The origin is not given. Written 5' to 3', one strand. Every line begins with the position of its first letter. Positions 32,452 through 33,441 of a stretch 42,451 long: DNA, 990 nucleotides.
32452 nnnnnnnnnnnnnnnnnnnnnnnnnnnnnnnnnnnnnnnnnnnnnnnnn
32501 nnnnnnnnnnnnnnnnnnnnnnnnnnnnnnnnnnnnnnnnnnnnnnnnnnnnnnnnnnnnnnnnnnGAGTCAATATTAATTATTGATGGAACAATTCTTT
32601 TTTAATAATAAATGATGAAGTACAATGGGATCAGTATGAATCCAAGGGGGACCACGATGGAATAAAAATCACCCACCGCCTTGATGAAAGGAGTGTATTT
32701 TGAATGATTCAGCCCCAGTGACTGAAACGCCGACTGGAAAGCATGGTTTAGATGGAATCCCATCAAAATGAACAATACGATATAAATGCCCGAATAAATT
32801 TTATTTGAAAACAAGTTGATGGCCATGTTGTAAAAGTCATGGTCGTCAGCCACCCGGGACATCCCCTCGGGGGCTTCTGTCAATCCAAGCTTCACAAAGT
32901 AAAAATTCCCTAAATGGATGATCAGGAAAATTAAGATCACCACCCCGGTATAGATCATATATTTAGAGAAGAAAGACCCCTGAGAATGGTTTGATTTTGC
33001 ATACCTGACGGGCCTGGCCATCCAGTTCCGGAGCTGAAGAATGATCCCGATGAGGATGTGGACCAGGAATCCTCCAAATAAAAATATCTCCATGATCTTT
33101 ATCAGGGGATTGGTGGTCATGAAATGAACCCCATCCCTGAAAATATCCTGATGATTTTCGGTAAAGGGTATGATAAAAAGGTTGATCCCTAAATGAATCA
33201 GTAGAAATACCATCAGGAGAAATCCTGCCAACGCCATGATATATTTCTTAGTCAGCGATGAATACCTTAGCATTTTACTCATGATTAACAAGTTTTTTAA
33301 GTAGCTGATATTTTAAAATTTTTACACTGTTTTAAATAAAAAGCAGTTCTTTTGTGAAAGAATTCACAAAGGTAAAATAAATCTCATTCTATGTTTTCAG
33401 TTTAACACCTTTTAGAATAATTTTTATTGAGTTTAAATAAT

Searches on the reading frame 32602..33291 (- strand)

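Call 76: search_protein_families(library=pfam, proteins=[window:32602-33291:-], max_evalue=0.0001)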
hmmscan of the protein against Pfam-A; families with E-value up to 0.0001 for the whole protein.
window:32602-33291:- (229 aa): 1 family
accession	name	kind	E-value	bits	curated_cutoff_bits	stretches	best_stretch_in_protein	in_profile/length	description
PF01127.27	Sdh_cyt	-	5e-05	23.8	25.8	0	104-192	18-95/122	Succinate dehydrogenase/Fumarate reductase transmembrane subunit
